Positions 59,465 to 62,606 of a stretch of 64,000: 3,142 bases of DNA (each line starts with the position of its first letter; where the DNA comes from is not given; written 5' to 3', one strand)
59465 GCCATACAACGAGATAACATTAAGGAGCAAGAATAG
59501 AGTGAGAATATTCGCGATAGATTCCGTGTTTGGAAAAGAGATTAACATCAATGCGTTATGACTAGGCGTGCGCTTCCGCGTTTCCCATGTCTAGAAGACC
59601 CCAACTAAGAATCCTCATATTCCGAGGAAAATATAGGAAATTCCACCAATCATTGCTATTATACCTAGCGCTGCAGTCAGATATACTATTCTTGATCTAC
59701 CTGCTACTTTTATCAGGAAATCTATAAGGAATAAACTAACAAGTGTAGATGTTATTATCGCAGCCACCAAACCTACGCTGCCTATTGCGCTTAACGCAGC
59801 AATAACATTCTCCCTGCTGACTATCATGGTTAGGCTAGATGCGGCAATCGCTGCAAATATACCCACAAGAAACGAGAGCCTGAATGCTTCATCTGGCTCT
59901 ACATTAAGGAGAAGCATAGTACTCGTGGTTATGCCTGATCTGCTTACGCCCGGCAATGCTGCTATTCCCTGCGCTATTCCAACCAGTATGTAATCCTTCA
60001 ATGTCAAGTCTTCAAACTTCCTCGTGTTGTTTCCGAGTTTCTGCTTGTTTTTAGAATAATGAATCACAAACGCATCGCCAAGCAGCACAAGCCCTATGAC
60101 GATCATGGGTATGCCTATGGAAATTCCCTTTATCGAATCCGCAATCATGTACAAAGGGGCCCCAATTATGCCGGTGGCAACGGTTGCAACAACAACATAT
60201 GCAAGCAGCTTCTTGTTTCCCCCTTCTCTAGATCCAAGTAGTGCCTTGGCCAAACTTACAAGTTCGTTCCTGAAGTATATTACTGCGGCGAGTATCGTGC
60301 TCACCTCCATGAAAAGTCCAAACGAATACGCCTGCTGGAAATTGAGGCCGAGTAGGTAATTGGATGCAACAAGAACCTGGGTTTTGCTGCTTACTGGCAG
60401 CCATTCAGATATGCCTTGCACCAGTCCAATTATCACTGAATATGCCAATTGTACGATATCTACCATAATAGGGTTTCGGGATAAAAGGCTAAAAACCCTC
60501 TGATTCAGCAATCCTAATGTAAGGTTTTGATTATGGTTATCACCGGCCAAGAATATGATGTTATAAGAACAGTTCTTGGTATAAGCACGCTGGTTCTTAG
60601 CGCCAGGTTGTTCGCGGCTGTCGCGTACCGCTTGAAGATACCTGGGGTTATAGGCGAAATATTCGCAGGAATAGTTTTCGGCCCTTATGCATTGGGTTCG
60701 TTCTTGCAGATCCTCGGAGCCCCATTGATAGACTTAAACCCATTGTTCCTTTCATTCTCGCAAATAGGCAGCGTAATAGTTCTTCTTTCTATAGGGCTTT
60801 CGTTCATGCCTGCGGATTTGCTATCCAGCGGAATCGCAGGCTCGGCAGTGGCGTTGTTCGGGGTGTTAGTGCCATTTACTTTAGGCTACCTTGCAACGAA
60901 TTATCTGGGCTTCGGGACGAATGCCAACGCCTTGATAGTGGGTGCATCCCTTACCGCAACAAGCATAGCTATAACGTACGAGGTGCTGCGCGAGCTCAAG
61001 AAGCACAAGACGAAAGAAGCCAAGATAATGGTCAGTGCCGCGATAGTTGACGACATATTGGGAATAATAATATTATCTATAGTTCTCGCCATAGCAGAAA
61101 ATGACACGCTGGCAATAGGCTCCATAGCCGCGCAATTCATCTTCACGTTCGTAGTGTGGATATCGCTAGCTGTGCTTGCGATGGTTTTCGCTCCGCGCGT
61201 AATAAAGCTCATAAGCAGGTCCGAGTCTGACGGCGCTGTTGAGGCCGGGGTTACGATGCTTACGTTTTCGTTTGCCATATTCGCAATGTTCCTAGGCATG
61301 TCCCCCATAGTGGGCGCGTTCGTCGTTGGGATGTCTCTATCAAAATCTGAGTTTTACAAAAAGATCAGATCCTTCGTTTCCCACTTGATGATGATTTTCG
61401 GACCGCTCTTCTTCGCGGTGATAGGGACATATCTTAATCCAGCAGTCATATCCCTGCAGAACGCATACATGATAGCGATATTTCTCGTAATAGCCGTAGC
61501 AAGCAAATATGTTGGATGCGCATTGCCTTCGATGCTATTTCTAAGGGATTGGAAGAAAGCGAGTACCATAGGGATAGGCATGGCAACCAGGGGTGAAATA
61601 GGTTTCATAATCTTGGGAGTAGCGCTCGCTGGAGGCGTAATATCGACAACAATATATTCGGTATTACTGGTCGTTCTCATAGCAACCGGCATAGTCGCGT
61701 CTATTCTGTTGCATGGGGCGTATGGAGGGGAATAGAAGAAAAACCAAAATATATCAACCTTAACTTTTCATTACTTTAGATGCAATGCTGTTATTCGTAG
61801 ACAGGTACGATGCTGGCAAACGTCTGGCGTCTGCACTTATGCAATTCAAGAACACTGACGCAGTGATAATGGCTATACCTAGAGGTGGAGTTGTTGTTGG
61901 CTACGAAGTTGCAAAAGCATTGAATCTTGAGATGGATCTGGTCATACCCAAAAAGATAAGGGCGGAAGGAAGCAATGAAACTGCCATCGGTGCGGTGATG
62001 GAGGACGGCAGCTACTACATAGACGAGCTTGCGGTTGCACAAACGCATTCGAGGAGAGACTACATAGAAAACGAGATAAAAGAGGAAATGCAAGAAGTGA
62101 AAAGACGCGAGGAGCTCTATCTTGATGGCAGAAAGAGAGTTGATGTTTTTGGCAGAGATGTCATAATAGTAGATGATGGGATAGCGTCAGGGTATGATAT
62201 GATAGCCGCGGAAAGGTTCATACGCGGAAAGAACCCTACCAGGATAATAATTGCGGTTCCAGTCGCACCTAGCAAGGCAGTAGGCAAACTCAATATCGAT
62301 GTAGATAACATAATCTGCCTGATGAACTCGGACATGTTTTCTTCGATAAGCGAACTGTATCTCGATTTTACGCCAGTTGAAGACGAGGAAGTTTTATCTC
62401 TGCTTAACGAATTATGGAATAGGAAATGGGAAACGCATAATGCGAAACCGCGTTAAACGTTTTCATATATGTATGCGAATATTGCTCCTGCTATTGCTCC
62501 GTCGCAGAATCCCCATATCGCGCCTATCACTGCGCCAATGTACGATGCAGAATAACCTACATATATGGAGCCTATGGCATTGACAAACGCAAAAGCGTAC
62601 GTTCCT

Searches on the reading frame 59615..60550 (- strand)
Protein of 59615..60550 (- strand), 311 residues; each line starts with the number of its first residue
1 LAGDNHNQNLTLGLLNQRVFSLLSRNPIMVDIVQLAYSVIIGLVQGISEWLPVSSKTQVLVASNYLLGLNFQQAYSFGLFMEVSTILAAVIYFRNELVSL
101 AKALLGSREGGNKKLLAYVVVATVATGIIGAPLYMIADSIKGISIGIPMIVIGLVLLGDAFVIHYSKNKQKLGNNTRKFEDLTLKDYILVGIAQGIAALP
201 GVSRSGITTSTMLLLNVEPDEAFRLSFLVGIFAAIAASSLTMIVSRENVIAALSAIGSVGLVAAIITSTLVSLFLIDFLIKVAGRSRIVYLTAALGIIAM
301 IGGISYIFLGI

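Call 7: search_protein_families(library=ncbifam, proteins=[window:59615-60550:-], max_evalue=0.01)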
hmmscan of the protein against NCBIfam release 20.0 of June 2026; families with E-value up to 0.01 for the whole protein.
window:59615-60550:- (311 aa): 12 families
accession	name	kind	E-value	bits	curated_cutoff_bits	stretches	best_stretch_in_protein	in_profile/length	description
NF001398.0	PRK00281.3-5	equivalog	2.2e-94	316.4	354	1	36-305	5-272/278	undecaprenyl-diphosphate phosphatase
TIGR00753.1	undec_PP_bacA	equivalog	6.5e-38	130.9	217.5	1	39-291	2-247/255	undecaprenyl-diphosphatase UppP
NF001392.0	PRK00281.2-1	equivalog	6.2e-34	117.8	308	1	33-288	5-254/280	undecaprenyl-diphosphate phosphatase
NF001390.0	PRK00281.1-4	equivalog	2.9e-33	115.5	260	1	31-283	2-247/272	undecaprenyl-diphosphate phosphatase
NF001394.0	PRK00281.2-5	equivalog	3.8e-32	111.9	311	1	34-285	7-254/281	undecaprenyl-diphosphate phosphatase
NF001393.0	PRK00281.2-4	equivalog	3.7e-31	108.6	284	1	37-290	5-252/266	undecaprenyl-diphosphate phosphatase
NF001389.0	PRK00281.1-2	equivalog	4.4e-30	105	262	1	31-301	2-262/272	undecaprenyl-diphosphate phosphatase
NF001388.0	PRK00281.1-1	equivalog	1.4e-26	93.7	362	1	29-279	1-249/273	undecaprenyl-diphosphate phosphatase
NF001397.0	PRK00281.3-4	equivalog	2e-23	83.4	363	1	36-281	4-254/281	undecaprenyl-diphosphate phosphatase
NF001391.0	PRK00281.1-5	equivalog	4.5e-22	78.7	293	1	32-282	3-249/279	undecaprenyl-diphosphate phosphatase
NF001396.0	PRK00281.3-3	equivalog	1.9e-18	67.3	382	1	37-299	6-257/264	undecaprenyl-diphosphate phosphatase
NF001395.0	PRK00281.3-1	equivalog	1.4e-13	50.9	394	1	36-279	7-280/306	undecaprenyl-diphosphate phosphatase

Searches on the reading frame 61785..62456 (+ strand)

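Call 86: search_protein_families(library=pfam, proteins=[window:61785-62456:+], max_evalue=0.001)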
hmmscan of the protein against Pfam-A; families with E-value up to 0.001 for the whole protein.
window:61785-62456:+ (223 aa): 1 family
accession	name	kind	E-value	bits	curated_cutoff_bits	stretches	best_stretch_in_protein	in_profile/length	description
PF00156.33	Pribosyltran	-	1.6e-16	60.5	26.3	1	10-195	14-157/158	Phosphoribosyl transferase domain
